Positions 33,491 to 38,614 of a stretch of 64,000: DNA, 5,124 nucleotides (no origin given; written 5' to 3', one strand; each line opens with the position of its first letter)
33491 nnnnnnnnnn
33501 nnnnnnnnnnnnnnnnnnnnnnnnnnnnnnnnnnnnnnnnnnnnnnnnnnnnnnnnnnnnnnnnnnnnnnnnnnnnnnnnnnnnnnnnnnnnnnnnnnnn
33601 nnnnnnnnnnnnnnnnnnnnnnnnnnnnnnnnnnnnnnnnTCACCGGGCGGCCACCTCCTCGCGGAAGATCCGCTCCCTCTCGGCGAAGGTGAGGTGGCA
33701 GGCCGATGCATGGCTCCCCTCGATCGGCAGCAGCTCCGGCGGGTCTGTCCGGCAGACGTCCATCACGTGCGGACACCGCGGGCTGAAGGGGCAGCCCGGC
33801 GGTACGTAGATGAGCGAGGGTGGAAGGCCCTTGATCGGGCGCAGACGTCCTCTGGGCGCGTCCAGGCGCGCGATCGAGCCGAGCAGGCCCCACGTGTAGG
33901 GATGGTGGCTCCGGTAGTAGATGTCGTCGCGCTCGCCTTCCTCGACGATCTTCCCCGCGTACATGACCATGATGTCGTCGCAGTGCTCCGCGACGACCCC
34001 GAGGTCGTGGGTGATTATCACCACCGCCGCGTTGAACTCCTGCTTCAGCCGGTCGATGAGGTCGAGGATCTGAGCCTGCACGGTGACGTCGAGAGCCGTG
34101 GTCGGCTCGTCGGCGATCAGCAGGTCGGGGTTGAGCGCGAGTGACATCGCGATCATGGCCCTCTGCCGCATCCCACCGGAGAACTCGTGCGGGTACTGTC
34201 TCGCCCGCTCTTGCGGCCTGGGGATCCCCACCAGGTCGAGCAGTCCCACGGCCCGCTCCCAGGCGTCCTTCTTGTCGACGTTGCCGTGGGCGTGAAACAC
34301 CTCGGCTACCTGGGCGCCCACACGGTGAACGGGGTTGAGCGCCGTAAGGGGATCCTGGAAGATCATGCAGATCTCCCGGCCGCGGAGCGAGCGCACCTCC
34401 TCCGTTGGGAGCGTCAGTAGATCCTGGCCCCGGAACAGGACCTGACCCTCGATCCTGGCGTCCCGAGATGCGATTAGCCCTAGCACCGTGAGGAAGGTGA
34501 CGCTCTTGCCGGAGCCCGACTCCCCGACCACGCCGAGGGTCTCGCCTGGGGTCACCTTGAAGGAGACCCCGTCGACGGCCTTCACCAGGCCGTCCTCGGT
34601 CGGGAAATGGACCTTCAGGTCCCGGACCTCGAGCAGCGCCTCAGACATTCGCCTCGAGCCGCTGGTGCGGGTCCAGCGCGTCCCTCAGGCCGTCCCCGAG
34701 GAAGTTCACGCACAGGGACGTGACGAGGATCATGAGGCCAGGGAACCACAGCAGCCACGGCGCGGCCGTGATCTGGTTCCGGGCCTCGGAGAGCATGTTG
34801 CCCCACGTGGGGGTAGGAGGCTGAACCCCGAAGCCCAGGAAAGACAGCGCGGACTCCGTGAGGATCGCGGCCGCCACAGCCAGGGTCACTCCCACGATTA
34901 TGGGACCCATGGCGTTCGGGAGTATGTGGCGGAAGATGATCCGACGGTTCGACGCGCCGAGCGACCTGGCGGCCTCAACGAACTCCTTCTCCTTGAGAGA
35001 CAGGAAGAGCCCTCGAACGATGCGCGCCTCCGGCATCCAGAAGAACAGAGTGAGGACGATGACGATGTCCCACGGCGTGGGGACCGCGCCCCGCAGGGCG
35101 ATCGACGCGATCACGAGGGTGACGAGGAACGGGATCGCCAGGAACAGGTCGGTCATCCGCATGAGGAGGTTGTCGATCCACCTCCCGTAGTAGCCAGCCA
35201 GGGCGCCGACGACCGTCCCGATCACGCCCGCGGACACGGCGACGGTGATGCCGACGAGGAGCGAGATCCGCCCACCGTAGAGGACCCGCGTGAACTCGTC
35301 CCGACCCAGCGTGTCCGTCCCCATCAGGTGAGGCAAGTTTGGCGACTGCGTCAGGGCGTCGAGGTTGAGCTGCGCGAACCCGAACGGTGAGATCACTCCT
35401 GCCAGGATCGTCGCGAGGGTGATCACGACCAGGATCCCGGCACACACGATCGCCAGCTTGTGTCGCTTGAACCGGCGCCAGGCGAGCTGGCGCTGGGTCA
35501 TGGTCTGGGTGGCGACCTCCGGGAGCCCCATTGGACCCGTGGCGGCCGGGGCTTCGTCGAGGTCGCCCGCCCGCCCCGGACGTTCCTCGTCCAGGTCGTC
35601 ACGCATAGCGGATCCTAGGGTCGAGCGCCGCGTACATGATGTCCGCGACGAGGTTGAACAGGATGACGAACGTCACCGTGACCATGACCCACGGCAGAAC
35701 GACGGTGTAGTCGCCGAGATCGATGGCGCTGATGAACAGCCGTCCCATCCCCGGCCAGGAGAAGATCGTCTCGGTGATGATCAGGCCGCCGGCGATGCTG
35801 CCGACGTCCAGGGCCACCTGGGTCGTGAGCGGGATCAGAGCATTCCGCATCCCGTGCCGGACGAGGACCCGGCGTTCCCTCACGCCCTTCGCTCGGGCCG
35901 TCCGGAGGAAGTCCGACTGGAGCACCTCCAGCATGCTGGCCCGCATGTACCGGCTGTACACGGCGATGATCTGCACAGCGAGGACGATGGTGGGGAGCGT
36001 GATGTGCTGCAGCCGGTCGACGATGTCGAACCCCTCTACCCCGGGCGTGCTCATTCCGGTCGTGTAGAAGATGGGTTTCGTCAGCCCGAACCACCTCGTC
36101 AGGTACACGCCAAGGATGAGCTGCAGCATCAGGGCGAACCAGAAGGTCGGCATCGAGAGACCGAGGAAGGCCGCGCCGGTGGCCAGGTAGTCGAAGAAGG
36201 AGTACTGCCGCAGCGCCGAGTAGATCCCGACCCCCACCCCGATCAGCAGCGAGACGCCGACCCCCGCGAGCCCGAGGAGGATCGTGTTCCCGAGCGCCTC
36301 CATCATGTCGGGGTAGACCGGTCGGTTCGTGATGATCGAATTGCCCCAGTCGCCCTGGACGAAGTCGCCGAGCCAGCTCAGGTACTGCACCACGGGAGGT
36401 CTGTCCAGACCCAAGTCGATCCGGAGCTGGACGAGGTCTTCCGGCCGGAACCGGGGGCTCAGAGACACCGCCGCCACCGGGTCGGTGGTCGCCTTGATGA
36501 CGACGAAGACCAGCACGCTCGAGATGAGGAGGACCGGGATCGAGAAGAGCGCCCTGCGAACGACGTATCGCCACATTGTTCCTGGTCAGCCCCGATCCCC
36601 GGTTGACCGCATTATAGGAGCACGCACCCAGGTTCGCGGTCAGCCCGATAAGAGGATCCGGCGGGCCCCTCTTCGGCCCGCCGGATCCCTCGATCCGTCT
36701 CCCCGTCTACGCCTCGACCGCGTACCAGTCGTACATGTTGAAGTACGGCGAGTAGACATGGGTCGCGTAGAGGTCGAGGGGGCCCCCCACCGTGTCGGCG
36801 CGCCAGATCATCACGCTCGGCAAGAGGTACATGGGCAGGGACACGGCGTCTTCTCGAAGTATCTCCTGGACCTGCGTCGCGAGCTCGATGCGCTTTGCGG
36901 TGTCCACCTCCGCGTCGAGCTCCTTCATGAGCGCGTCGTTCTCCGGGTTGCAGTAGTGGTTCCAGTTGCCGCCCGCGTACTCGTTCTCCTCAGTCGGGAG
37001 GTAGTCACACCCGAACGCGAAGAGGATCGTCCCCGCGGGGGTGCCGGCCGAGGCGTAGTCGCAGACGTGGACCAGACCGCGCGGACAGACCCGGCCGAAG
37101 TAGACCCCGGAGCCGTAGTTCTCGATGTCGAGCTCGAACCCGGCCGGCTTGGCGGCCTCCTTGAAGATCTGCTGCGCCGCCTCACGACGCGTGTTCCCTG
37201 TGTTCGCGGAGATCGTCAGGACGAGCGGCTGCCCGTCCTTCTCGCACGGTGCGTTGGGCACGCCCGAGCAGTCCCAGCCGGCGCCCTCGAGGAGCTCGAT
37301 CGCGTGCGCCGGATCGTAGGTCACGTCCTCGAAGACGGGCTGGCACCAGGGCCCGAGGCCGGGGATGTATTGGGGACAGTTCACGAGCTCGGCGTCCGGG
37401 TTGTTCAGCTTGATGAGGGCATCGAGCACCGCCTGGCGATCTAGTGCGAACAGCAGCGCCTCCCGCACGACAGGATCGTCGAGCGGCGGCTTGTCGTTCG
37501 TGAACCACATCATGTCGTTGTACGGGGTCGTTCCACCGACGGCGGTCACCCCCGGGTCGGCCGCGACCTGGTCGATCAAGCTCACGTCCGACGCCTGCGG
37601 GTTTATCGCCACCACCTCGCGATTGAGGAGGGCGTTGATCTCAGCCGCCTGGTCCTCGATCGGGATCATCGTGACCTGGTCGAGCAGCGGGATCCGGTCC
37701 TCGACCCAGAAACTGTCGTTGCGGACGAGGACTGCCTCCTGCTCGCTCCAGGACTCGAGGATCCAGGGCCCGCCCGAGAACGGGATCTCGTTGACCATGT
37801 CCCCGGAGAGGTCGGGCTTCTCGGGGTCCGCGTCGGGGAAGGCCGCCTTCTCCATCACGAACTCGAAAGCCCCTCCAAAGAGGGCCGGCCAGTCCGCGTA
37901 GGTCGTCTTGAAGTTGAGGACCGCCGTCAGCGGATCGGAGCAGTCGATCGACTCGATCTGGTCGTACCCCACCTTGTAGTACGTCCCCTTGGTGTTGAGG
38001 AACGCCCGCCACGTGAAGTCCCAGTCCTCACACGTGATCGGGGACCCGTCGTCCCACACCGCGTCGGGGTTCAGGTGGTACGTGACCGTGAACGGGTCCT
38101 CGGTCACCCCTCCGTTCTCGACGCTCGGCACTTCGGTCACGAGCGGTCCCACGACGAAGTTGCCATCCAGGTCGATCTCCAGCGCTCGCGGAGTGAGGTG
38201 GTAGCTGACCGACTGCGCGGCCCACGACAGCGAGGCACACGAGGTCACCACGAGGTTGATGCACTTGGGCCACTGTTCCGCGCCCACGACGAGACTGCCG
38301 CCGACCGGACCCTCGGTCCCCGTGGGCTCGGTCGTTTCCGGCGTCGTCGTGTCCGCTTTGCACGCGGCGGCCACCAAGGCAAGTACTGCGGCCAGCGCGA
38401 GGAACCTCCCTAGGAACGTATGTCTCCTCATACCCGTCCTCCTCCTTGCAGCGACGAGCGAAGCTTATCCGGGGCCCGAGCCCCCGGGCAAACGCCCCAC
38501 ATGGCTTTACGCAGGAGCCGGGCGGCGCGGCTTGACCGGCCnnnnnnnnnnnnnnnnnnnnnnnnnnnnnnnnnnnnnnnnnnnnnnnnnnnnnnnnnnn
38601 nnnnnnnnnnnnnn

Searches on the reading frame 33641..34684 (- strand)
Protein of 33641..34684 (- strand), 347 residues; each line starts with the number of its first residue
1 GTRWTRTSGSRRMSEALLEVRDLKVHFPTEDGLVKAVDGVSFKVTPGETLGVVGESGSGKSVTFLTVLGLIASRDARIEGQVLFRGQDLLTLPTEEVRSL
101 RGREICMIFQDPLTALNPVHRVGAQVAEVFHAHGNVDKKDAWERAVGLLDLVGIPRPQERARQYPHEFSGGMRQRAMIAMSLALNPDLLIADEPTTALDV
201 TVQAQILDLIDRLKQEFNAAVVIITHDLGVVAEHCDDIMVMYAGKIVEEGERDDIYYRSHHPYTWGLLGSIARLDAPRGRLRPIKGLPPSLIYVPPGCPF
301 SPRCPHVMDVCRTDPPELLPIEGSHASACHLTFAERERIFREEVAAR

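Call 51: search_protein_families(library=pfam, proteins=[window:33641-34684:-], max_evalue=0.00001)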
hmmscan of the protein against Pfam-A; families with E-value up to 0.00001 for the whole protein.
window:33641-34684:- (347 aa): 3 families
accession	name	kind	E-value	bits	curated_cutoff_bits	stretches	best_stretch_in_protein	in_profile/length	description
PF00005.33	ABC_tran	-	2.9e-26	93.1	25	1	38-196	2-137/137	ABC transporter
PF08352.17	oligo_HPY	-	1.8e-19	70.3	27.1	1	247-311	1-65/65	Oligopeptide/dipeptide transporter, C-terminal region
PF13304.12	AAA_21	-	7.5e-07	29.9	27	0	162-231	232-303/304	AAA domain, putative AbiEii toxin, Type IV TA system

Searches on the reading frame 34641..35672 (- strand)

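Call 51: search_protein_families(library=pfam, proteins=[window:34641-35672:-], max_evalue=0.00001)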
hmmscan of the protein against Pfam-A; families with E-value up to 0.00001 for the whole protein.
window:34641-35672:- (343 aa): 2 families
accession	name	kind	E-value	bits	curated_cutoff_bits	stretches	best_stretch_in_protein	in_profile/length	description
PF00528.27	BPD_transp_1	-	7.2e-36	124.1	26.4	1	152-338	1-183/184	Binding-protein-dependent transport system inner membrane component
PF12911.12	OppC_N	-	6.7e-14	51.9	23.9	1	59-111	1-53/53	N-terminal TM domain of oligopeptide transport permease C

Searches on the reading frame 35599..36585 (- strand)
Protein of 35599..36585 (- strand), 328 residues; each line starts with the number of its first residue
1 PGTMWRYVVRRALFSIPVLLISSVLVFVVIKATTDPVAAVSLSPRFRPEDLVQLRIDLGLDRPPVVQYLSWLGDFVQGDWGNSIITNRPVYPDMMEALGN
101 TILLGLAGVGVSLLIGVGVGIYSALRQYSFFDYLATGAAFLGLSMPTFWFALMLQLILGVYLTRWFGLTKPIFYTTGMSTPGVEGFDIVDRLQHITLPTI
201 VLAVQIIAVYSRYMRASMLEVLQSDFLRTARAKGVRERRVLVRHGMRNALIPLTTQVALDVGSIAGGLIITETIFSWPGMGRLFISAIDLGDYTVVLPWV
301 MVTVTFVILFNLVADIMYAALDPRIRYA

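Call 51: search_protein_families(library=pfam, proteins=[window:35599-36585:-], max_evalue=0.00001)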
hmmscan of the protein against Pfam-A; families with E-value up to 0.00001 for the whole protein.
window:35599-36585:- (328 aa): 2 families
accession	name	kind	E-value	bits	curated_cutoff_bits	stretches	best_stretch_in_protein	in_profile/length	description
PF00528.27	BPD_transp_1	-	1.2e-38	133.1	26.4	1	116-326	1-183/184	Binding-protein-dependent transport system inner membrane component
PF19300.4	BPD_transp_1_N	-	2.3e-09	37.9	23.8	1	4-78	1-75/114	Binding-prot-dependent transport system membrane comp, N-term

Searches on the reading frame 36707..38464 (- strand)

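Call 51: search_protein_families(library=pfam, proteins=[window:36707-38464:-], max_evalue=0.00001)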
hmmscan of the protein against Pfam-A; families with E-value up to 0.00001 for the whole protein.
window:36707-38464:- (585 aa): 1 family
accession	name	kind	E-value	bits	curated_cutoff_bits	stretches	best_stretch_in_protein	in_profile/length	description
PF00496.27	SBP_bac_5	-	1e-51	176.7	32.4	1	120-451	12-325/368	Bacterial extracellular solute-binding proteins, family 5 Middle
